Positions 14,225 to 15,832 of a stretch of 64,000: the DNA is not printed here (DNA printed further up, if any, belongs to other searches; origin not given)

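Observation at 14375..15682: Hanks-type Ser/Thr kinase fused to a C-terminal receiver domain, convergent with the gcv operon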

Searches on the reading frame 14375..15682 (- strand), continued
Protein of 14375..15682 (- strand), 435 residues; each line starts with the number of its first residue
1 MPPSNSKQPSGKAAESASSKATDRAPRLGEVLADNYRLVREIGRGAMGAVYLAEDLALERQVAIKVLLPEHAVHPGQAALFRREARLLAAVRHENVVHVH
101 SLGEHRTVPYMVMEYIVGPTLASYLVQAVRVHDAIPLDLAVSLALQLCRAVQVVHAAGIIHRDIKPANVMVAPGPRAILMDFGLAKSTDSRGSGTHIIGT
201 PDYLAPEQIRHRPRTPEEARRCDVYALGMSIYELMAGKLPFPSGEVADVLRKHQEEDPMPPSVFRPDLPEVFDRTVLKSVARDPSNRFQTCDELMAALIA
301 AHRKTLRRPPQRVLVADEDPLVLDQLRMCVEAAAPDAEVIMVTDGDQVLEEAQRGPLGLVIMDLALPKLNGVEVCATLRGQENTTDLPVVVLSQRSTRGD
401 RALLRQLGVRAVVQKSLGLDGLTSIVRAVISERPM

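Call 10: find_homologous_proteins(query=window:14375-15682:-, max_evalue=1e-10)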
Query window:14375-15682:- (435 aa): 7628 proteins with E <= 1e-10 among 8000 candidates; the best 120 are listed.
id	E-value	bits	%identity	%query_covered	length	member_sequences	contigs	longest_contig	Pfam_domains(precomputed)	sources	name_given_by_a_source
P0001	1.4e-269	912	96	100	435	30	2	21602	PF07714.24,PF00069.32,PF03109.23,PF00072.31,PF17667.8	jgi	jgi:serine/threonine protein kinase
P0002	3.7e-257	871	91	100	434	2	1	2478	PF07714.24,PF00069.32,PF00072.31,PF17667.8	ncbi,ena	-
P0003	5.9e-257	870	91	100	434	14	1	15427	PF07714.24,PF00069.32,PF03109.23,PF00072.31,PF17667.8,PF01636.30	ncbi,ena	-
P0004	1.1e-250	850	92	96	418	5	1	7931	PF07714.24,PF00069.32,PF03109.23,PF00072.31,PF17667.8,PF01636.30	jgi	-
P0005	3.8e-250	848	90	100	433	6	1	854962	PF07714.24,PF00069.32,PF00072.31,PF17667.8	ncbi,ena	ncbi:MAG: serine/threonine-protein kinase [Polyangia bacterium]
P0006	8.8e-248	840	88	100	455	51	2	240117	PF07714.24,PF00069.32,PF03109.23,PF00072.31,PF17667.8,PF01636.30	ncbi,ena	-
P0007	4.6e-215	732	79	95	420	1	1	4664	PF07714.24,PF00069.32,PF03109.23,PF14531.13,PF00072.31,PF17667.8,PF01636.30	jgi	jgi:serine/threonine-protein kinase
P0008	2.1e-209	714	77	96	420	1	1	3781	PF07714.24,PF00069.32,PF03109.23,PF00072.31,PF17667.8,PF01636.30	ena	-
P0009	1.7e-208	711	79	94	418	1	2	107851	PF07714.24,PF00069.32,PF03109.23,PF00072.31,PF17667.8,PF01636.30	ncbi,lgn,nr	ncbi:MAG: serine/threonine-protein kinase [Myxococcales bacterium]|nr:serine/threonine-protein kinas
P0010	2.9e-200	684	80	89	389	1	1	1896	PF07714.24,PF00069.32,PF03109.23,PF00072.31,PF01636.30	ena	-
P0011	7.7e-200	682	79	89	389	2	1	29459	PF07714.24,PF00069.32,PF03109.23,PF00072.31,PF01636.30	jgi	jgi:serine/threonine-protein kinase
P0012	3.4e-178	611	72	93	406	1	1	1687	PF07714.24,PF00069.32,PF03109.23,PF00072.31,PF17667.8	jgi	jgi:serine/threonine protein kinase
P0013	9.4e-178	609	92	69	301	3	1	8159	PF07714.24,PF00069.32,PF00072.31,PF17667.8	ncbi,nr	ncbi:MAG TPA: serine/threonine-protein kinase, partial [Pseudomonadota bacterium]|nr:serine/threonin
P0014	6.8e-157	541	93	61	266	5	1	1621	PF07714.24,PF00069.32,PF00072.31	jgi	jgi:CheY-like chemotaxis protein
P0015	3.8e-148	512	91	59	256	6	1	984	PF07714.24,PF00069.32,PF00072.31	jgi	jgi:serine/threonine-protein kinase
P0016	1.1e-112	395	49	93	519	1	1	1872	PF07714.24,PF00069.32,PF00072.31,PF01636.30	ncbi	-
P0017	7.7e-112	392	47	93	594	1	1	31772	PF07714.24,PF00069.32,PF00072.31,PF01636.30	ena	-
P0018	1.2e-108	382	48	93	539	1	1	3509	PF07714.24,PF00069.32,PF00072.31,PF01636.30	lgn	-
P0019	1.5e-107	378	47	96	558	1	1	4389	PF07714.24,PF00069.32,PF00072.31,PF01636.30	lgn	-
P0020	3.3e-107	377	47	94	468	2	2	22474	PF07714.24,PF00069.32,PF01636.30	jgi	jgi:serine/threonine-protein kinase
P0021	2.3e-106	374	60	69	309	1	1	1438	PF07714.24,PF00069.32,PF03109.23,PF01636.30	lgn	-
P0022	8.0e-104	366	45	99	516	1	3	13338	PF07714.24,PF00069.32,PF01636.30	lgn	-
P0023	3.5e-91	324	90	41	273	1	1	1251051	PF07714.24,PF00069.32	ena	-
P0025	9.0e-88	313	36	62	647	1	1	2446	PF07714.24,PF00069.32,PF12330.15,PF03109.23,PF14531.13,PF17667.8,PF01636.30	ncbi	ncbi:MAG TPA: serine/threonine-protein kinase, partial [Thermoanaerobaculia bacterium]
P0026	4.4e-87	311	38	97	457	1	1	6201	PF07714.24,PF00069.32,PF03109.23,PF00072.31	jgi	jgi:eukaryotic-like serine/threonine-protein kinase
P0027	2.9e-76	275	36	93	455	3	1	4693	PF07714.24,PF00069.32,PF03109.23,PF00072.31,PF01636.30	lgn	-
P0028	6.7e-74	267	34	64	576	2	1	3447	PF07714.24,PF00069.32,PF03109.23,PF01163.29,PF01636.30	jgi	jgi:serine/threonine-protein kinase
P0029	3.1e-73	265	36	93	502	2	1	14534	PF07714.24,PF00069.32,PF00072.31,PF01636.30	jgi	-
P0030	2.4e-72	262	37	93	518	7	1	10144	PF07714.24,PF00069.32,PF00072.31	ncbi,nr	ncbi:MAG TPA: protein kinase [Polyangiaceae bacterium]|nr:protein kinase [Polyangiaceae bacterium]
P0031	3.3e-72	262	35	93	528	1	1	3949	PF07714.24,PF00069.32,PF00072.31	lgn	-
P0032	1.3e-71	260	-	-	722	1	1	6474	PF06293.21,PF07714.24,PF00069.32,PF03109.23,PF01636.30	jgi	jgi:serine/threonine protein kinase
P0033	5.7e-71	258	37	89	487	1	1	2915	PF07714.24,PF00069.32,PF03109.23,PF01636.30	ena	-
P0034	6.6e-70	254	38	61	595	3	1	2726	PF06293.21,PF07714.24,PF00069.32,PF03109.23,PF17667.8,PF01636.30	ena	-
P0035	1.5e-69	253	34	94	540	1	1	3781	PF07714.24,PF00069.32,PF03109.23,PF00072.31,PF01636.30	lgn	-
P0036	4.1e-69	252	-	-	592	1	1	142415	PF07714.24,PF00069.32,PF03109.23,PF14531.13,PF17667.8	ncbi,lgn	-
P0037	7.2e-67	244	35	64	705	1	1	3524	PF06293.21,PF07714.24,PF00069.32,PF03109.23,PF01636.30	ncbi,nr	ncbi:MAG TPA: serine/threonine-protein kinase, partial [Polyangia bacterium]|nr:serine/threonine-pro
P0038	2.5e-64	236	-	-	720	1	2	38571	PF06293.21,PF07714.24,PF00069.32,PF03109.23,PF14531.13,PF17667.8,PF01636.30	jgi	jgi:serine/threonine-protein kinase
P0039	6.7e-64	235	36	93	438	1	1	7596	PF07714.24,PF00069.32,PF00072.31,PF01636.30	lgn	-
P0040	3.5e-63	232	32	91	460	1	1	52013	PF07714.24,PF00069.32,PF03109.23,PF00072.31,PF17667.8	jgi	jgi:serine/threonine protein kinase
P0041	4.0e-63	232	-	-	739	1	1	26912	PF07714.24,PF00069.32,PF03109.23,PF01163.29,PF17667.8,PF01636.30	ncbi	-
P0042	1.3e-62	230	35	60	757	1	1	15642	PF07714.24,PF00069.32,PF03109.23,PF01163.29,PF17667.8,PF01636.30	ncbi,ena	-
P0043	3.2e-61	226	35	62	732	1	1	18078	PF07714.24,PF00069.32,PF12330.15,PF03109.23,PF01163.29,PF01636.30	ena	-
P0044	1.4e-59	220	37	64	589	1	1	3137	PF07714.24,PF00069.32,PF03109.23,PF01636.30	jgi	jgi:serine/threonine-protein kinase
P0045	1.9e-59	220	48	57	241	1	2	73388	PF07714.24,PF00069.32,PF03109.23,PF14531.13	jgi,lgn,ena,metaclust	metaclust:\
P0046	7.1e-58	215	-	-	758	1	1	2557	PF06293.21,PF07714.24,PF00069.32,PF03109.23,PF01636.30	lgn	-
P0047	7.8e-58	215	-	-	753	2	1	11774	PF07714.24,PF00069.32,PF03109.23,PF14531.13,PF01163.29,PF01636.30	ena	-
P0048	9.4e-58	214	35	65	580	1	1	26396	PF07714.24,PF00069.32,PF01636.30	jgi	jgi:serine/threonine-protein kinase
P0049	4.9e-57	212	-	-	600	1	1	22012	PF06293.21,PF07714.24,PF00069.32,PF03109.23,PF01636.30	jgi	jgi:serine/threonine protein kinase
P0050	5.7e-57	212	34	68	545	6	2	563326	PF07714.24,PF00069.32,PF03109.23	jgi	jgi:serine/threonine protein kinase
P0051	1.4e-56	210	36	65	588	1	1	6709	PF07714.24,PF00069.32,PF03109.23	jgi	-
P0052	3.0e-56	209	33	63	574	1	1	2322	PF07714.24,PF00069.32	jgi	jgi:serine/threonine protein kinase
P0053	4.4e-56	209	37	68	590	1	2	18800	PF07714.24,PF00069.32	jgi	jgi:serine/threonine-protein kinase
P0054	1.6e-55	207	35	91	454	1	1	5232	PF07714.24,PF00069.32,PF00072.31,PF01636.30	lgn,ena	-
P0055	1.6e-55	207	36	65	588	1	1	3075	PF07714.24,PF00069.32,PF03109.23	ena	-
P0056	1.8e-55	207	36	65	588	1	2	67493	PF07714.24,PF00069.32,PF03109.23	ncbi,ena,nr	ncbi:MAG: hypothetical protein DMD62_06190 [Gemmatimonadetes bacterium]|nr:MAG: hypothetical protein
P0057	2.2e-55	206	35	65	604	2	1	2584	PF07714.24,PF00069.32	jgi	jgi:serine/threonine protein kinase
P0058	2.3e-55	206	37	65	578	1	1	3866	PF07714.24,PF00069.32,PF03109.23,PF01636.30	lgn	-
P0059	3.6e-55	206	-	-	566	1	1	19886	PF07714.24,PF00069.32,PF03109.23,PF01636.30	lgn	-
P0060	4.7e-55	205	42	60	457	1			PF07714.24,PF00069.32,PF03793.25,PF01636.30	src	-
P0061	8.3e-55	205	43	60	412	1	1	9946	PF07714.24,PF00069.32,PF03109.23,PF17667.8,PF01636.30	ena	-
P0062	9.5e-55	204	35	65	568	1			PF07714.24,PF00069.32,PF03109.23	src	-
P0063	1.3e-54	204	40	64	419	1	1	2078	PF07714.24,PF00069.32,PF03109.23,PF17667.8,PF01636.30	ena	-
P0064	5.3e-54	202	36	66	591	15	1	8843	PF07714.24,PF00069.32,PF03109.23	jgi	-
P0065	1.3e-53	201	35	65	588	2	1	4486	PF07714.24,PF00069.32,PF03109.23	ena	-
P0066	3.2e-53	199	36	66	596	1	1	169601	PF07714.24,PF00069.32,PF01636.30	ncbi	-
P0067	4.6e-53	199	42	62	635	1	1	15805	PF07714.24,PF00069.32,PF03109.23,PF03793.25,PF01636.30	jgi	jgi:beta-lactam-binding protein with PASTA domain/tRNA A-37 threonylcarbamoyl transferase component 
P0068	4.7e-53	199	38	62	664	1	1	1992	PF06293.21,PF07714.24,PF00069.32,PF03109.23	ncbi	ncbi:MAG: protein kinase domain-containing protein, partial [Nannocystaceae bacterium]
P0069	6.9e-53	198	42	62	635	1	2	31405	PF07714.24,PF00069.32,PF03109.23,PF03793.25,PF01636.30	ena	-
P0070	2.0e-52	197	37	66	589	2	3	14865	PF07714.24,PF00069.32,PF03109.23,PF01636.30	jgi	jgi:serine/threonine-protein kinase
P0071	2.9e-52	196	40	62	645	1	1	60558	PF07714.24,PF00069.32,PF03793.25,PF01636.30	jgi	jgi:eukaryotic-like serine/threonine-protein kinase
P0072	3.0e-52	196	41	61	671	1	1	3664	PF07714.24,PF00069.32,PF03109.23,PF16158.12,PF01636.30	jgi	jgi:serine/threonine-protein kinase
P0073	6.2e-52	195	41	64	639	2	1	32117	PF07714.24,PF00069.32,PF03109.23,PF03793.25,PF01636.30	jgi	jgi:serine/threonine-protein kinase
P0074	6.4e-52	195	-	-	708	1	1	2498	PF07714.24,PF00069.32,PF03109.23,PF14531.13,PF01163.29,PF01636.30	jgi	jgi:serine/threonine-protein kinase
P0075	6.4e-52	195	33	67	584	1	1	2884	PF07714.24,PF00069.32,PF01636.30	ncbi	-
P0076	6.5e-52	195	39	63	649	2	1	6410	PF07714.24,PF00069.32,PF03109.23,PF03793.25,PF01636.30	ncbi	ncbi:MAG: Stk1 family PASTA domain-containing Ser/Thr kinase [Gaiellaceae bacterium]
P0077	1.2e-51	194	41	60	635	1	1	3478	PF07714.24,PF00069.32,PF03109.23,PF03793.25,PF01636.30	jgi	jgi:beta-lactam-binding protein with PASTA domain/tRNA A-37 threonylcarbamoyl transferase component 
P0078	1.3e-51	194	37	64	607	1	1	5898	PF07714.24,PF00069.32,PF01636.30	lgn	-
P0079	1.4e-51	194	39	63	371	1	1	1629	PF07714.24,PF00069.32,PF03109.23,PF01636.30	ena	-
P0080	1.5e-51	194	43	61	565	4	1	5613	PF07714.24,PF00069.32,PF03109.23,PF03793.25,PF01636.30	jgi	jgi:beta-lactam-binding protein with PASTA domain/predicted Ser/Thr protein kinase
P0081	1.6e-51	194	40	62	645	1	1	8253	PF07714.24,PF00069.32,PF03793.25,PF01636.30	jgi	jgi:beta-lactam-binding protein with PASTA domain/predicted Ser/Thr protein kinase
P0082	1.7e-51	194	41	60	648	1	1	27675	PF07714.24,PF00069.32,PF03109.23,PF03793.25,PF01636.30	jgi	jgi:eukaryotic-like serine/threonine-protein kinase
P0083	1.7e-51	194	41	62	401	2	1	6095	PF07714.24,PF00069.32,PF03109.23,PF14531.13,PF01636.30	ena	-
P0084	2.6e-51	193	41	60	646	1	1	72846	PF07714.24,PF00069.32,PF03109.23,PF03793.25,PF01636.30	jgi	jgi:eukaryotic-like serine/threonine-protein kinase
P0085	3.1e-51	193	33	65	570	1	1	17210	PF07714.24,PF00069.32,PF03109.23,PF01636.30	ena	-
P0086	3.4e-51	193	39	62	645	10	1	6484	PF07714.24,PF00069.32,PF03109.23,PF03793.25,PF01636.30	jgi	jgi:serine/threonine-protein kinase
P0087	3.6e-51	193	40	60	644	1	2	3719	PF07714.24,PF00069.32,PF03109.23,PF03793.25,PF01636.30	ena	-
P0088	4.3e-51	192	39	61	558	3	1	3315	PF06293.21,PF07714.24,PF00069.32,PF03109.23,PF03793.25,PF01636.30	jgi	jgi:eukaryotic-like serine/threonine-protein kinase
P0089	4.5e-51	192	40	60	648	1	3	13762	PF07714.24,PF00069.32,PF03793.25,PF01636.30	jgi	jgi:eukaryotic-like serine/threonine-protein kinase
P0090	4.7e-51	192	40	60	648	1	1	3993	PF07714.24,PF00069.32,PF03793.25,PF01636.30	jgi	jgi:beta-lactam-binding protein with PASTA domain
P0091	4.8e-51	192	40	63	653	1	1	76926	PF07714.24,PF00069.32,PF03109.23,PF03793.25,PF01636.30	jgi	jgi:eukaryotic-like serine/threonine-protein kinase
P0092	5.2e-51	192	40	62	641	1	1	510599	PF07714.24,PF00069.32,PF03793.25,PF01636.30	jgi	jgi:beta-lactam-binding protein with PASTA domain/predicted Ser/Thr protein kinase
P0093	5.4e-51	192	40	62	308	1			PF07714.24,PF00069.32,PF03109.23,PF01636.30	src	-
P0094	6.5e-51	192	41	63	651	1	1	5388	PF07714.24,PF00069.32,PF03109.23,PF03793.25,PF01636.30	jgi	jgi:serine/threonine-protein kinase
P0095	6.5e-51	192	40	61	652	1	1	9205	PF07714.24,PF00069.32,PF03793.25,PF01636.30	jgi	jgi:serine/threonine-protein kinase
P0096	7.1e-51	192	39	62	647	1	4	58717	PF07714.24,PF00069.32,PF03793.25,PF01636.30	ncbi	ncbi:MAG: Stk1 family PASTA domain-containing Ser/Thr kinase [Gaiellaceae bacterium]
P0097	7.7e-51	192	39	62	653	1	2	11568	PF07714.24,PF00069.32,PF03793.25,PF01636.30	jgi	jgi:eukaryotic-like serine/threonine-protein kinase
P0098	9.8e-51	191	-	-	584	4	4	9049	PF07714.24,PF00069.32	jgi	jgi:eukaryotic-like serine/threonine-protein kinase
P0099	1.0e-50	191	39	63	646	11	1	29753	PF07714.24,PF00069.32,PF03109.23,PF03793.25,PF01636.30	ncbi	-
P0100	1.2e-50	191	34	64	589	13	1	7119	PF07714.24,PF00069.32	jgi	jgi:serine/threonine protein kinase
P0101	1.3e-50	191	39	61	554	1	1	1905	PF06293.21,PF07714.24,PF00069.32,PF03109.23,PF03793.25,PF01636.30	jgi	jgi:eukaryotic-like serine/threonine-protein kinase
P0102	1.4e-50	191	39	62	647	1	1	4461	PF07714.24,PF00069.32,PF03109.23,PF03793.25,PF01636.30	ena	-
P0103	1.7e-50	190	39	62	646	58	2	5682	PF07714.24,PF00069.32,PF03793.25,PF01636.30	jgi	jgi:eukaryotic-like serine/threonine-protein kinase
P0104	1.8e-50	190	39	62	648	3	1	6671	PF07714.24,PF00069.32,PF03109.23,PF03793.25,PF01636.30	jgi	jgi:eukaryotic-like serine/threonine-protein kinase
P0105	2.0e-50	190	39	61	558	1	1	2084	PF06293.21,PF07714.24,PF00069.32,PF03109.23,PF03793.25,PF01636.30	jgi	jgi:eukaryotic-like serine/threonine-protein kinase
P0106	2.3e-50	190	40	62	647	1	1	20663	PF07714.24,PF00069.32,PF03109.23,PF03793.25,PF01636.30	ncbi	ncbi:MAG: Stk1 family PASTA domain-containing Ser/Thr kinase [Gaiellaceae bacterium]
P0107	2.7e-50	190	40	60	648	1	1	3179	PF07714.24,PF00069.32,PF03793.25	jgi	jgi:eukaryotic-like serine/threonine-protein kinase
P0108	3.1e-50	190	39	62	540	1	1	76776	PF07714.24,PF00069.32,PF01636.30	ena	-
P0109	3.1e-50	190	39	62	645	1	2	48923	PF07714.24,PF00069.32,PF03109.23,PF03793.25,PF01636.30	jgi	jgi:eukaryotic-like serine/threonine-protein kinase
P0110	4.0e-50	189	38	62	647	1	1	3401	PF07714.24,PF00069.32,PF03793.25,PF01636.30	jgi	jgi:serine/threonine-protein kinase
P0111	6.2e-50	189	39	62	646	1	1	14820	PF07714.24,PF00069.32,PF03109.23,PF03793.25,PF01636.30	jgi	-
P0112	6.3e-50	189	39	62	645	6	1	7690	PF07714.24,PF00069.32,PF03109.23,PF03793.25,PF01636.30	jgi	jgi:eukaryotic-like serine/threonine-protein kinase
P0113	6.4e-50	188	39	62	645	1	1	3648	PF07714.24,PF00069.32,PF03793.25,PF01636.30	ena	-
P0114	6.5e-50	188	39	62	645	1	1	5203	PF07714.24,PF00069.32,PF03793.25,PF01636.30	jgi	-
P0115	6.7e-50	188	39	62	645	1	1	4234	PF07714.24,PF00069.32,PF03793.25,PF01636.30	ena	-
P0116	7.0e-50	188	39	62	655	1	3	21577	PF07714.24,PF00069.32,PF03793.25,PF01636.30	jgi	jgi:serine/threonine-protein kinase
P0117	7.1e-50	188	39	62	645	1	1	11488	PF07714.24,PF00069.32,PF03793.25,PF01636.30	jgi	-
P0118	7.6e-50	188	40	61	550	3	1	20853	PF07714.24,PF00069.32,PF03109.23,PF01636.30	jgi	jgi:ribosomal protein L37AE/L43A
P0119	7.7e-50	188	40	60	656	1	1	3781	PF07714.24,PF00069.32,PF03793.25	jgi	jgi:eukaryotic-like serine/threonine-protein kinase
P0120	9.3e-50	188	39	61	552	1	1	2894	PF07714.24,PF00069.32,PF03109.23,PF01636.30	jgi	jgi:serine/threonine protein kinase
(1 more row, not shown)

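Call 13: find_related_loci(query=window:14375-15682:-, collection=genome_contigs, flank=10000)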
Query window:14375-15682:- (435 aa) in genome_contigs; peptide patterns used: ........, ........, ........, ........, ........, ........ (x = any residue, [..] = any of these).
600 stretches matched a pattern (row limit reached: there are more); 585 encode a relative of the query (tblastn E <= 1e-3); the best 80 are kept; 80 distinct loci.
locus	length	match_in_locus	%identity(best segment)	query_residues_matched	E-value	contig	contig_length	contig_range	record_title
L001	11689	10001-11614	39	7-295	3e-53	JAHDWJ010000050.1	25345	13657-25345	MAG: Anaerolineae bacterium isolate CHL7 NODE_2862_length_25345_cov_19.546422, whole genome shotgun sequence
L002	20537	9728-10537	41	23-298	4e-52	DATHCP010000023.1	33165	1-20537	MAG TPA_asm: Actinomycetota bacterium isolate SMAG_U12370 k141_930591, whole genome shotgun sequence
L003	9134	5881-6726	39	25-303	7e-52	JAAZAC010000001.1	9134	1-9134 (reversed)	MAG: Actinomycetales bacterium isolate AS06rmzACSIP_387 2643_AS06, whole genome shotgun sequence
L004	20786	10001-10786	37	33-299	9e-52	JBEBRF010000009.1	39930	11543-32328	MAG: Aequorivita soesokkakensis isolate T2.bin.109 NODE_2887_length_39930_cov_11.301492, whole genome shotgun sequence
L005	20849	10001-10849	40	23-303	3e-51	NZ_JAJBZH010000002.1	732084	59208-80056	Cellulosimicrobium marinum strain NBRC 110994 contig2, whole genome shotgun sequence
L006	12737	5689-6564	39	4-298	3e-51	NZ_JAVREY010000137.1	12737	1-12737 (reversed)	Streptomyces gibsoniae strain DSM 41699 NODE_137_length_12737_cov_36.101745, whole genome shotgun sequence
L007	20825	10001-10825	40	28-301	4e-51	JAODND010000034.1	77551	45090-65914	MAG: Frankiales bacterium isolate RYN_109 scaffold_2158160, whole genome shotgun sequence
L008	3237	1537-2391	38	31-310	4e-51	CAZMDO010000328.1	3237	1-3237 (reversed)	MAG TPA_asm: uncultured Ruaniaceae bacterium isolate SRP187154_co1_230 genome assembly, contig: NODE_46690_length_3237_c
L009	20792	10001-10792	36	36-305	9e-51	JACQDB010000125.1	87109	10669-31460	MAG: Acidobacteria bacterium isolate NC_groundwater_983_Pr1_S-0.65um_53_22 Montesol18_Sp65_coassembly_scaffold_1334905,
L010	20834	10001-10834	40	24-301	7e-51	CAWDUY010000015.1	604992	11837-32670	MAG: uncultured Actinomycetota bacterium isolate MFD05442.bin.1.359 genome assembly, contig: contig_4525, whole genome s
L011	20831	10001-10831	39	31-303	2e-50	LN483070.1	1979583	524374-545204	Arthrobacter sp. 11W110_air genome assembly PRJEB5507_assembly_1, scaffold CONTIG000001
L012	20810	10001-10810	38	28-304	2e-50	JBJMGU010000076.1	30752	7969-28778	MAG: Blastocatellia bacterium isolate H2_16_all_fractions_metab_conc_16_60_11 k255_2931703, whole genome shotgun sequenc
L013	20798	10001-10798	39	26-294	4e-50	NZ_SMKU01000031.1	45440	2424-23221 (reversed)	Actinomadura rubrisoli strain H3C3 NODE_31_length_45440_cov_51.5552, whole genome shotgun sequence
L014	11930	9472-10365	36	9-301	7e-50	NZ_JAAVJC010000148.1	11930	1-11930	Streptomyces bohaiensis strain 11A07 NODE_148_length_11930_cov_94.421119, whole genome shotgun sequence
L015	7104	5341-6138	40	26-294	5e-50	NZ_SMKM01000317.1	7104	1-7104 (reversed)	Actinomadura sp. GC306 NODE_317_length_7104_cov_14.3989, whole genome shotgun sequence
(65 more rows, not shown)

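Call 14: find_encoding_contigs(protein=P0005, flank=10000, max_places=2)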
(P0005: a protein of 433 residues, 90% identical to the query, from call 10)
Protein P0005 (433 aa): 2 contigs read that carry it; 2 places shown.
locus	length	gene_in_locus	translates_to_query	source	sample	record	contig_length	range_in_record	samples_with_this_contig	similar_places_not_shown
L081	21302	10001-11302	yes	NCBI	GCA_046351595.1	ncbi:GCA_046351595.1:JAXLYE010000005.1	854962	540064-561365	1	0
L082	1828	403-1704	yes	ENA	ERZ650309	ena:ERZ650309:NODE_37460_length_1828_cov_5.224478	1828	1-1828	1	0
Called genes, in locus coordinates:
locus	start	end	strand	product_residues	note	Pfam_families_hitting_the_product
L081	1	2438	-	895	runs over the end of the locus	PF22666:Glyco_hydro_2_N2, PF00703:Glyco_hydro_2, PF17786:Mannosidase_ig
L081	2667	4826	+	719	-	PF14870:PSII_BNR (weak)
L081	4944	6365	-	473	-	-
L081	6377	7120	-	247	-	-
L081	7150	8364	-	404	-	PF07583:PSCyt2 (weak)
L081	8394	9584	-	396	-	-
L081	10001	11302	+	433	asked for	PF00069:Pkinase, PF07714:PK_Tyr_Ser-Thr, PF17667:Pkinase_fungal (faint), PF00072:Response_reg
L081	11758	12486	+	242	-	PF03167:UDG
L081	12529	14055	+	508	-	PF02811:PHP (weak)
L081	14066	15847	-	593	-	PF21419:RoxA-like_Cyt-c (faint)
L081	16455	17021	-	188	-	-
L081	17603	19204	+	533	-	PF00512:HisKA, PF02518:HATPase_c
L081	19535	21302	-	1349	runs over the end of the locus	-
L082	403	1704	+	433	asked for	PF00069:Pkinase, PF07714:PK_Tyr_Ser-Thr, PF17667:Pkinase_fungal (faint), PF00072:Response_reg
